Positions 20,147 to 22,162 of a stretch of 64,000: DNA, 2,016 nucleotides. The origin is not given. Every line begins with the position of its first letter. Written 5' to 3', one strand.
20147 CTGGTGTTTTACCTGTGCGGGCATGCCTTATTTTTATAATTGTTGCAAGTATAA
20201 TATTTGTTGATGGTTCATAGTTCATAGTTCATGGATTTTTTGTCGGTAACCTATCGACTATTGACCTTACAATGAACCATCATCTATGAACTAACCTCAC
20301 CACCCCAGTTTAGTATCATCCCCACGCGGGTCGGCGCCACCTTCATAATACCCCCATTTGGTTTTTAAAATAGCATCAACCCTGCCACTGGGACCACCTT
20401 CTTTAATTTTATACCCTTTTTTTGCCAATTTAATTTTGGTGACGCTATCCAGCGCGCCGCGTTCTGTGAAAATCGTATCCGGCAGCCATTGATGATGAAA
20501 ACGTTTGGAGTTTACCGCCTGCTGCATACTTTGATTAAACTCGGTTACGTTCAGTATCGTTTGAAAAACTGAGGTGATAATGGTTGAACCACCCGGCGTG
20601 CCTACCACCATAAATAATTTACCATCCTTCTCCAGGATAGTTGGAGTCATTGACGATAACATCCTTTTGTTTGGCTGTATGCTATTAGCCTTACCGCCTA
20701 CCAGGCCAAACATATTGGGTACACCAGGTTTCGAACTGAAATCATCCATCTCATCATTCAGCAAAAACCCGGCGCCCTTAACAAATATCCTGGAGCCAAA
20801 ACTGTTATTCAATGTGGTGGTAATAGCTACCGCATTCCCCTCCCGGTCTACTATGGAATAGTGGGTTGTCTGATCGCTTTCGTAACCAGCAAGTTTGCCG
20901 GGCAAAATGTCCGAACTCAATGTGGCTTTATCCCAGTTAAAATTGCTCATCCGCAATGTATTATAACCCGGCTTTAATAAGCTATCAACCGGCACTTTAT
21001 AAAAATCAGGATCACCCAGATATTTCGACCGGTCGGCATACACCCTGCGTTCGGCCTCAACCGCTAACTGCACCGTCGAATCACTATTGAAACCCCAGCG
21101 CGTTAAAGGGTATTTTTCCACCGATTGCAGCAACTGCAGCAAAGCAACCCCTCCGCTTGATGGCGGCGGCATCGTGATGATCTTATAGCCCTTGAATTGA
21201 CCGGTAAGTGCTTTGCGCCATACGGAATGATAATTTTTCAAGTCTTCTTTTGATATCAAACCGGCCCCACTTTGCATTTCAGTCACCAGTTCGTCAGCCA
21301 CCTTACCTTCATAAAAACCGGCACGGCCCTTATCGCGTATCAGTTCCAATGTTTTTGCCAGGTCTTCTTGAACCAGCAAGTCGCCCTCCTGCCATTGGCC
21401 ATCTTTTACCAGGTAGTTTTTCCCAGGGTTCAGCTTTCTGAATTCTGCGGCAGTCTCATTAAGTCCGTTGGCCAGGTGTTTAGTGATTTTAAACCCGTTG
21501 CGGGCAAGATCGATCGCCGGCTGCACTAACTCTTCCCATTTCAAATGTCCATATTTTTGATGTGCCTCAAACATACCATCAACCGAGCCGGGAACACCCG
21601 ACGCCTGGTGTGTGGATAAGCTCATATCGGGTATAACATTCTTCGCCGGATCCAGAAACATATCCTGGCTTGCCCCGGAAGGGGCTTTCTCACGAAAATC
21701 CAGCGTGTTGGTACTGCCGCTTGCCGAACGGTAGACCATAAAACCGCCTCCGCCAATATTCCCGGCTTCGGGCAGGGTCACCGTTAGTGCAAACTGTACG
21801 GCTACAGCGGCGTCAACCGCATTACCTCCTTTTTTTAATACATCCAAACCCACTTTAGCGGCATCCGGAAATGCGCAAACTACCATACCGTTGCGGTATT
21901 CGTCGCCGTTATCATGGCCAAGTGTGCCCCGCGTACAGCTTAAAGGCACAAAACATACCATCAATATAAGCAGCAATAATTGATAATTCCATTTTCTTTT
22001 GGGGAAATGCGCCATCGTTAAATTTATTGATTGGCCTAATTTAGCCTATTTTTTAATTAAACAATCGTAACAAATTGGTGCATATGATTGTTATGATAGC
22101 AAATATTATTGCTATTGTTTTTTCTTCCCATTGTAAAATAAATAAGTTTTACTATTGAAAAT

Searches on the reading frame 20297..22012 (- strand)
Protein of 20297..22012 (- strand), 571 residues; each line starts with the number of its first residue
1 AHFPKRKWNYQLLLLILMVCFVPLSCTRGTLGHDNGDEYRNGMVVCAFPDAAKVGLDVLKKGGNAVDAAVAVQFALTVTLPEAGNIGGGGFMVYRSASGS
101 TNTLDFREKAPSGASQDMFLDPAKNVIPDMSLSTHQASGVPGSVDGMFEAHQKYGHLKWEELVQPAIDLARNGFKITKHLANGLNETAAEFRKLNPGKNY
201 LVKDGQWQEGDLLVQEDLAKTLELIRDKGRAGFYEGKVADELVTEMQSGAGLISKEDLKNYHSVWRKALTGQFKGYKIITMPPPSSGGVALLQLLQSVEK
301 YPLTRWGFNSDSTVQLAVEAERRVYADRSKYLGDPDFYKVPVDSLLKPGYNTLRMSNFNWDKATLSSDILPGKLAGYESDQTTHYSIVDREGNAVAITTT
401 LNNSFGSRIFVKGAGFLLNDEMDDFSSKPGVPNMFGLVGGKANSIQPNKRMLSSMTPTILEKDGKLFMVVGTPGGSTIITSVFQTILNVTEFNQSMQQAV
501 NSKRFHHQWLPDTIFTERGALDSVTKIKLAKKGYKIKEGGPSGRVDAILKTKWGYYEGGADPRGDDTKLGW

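Call 21: search_protein_families(library=pfam, proteins=[window:20297-22012:-], max_evalue=0.001)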
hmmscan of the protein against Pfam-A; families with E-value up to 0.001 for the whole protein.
window:20297-22012:- (571 aa): 1 family
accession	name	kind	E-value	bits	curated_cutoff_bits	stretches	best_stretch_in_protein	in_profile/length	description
PF01019.26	G_glu_transpept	-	7.8e-169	563.2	27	1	57-565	2-511/512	Gamma-glutamyltranspeptidase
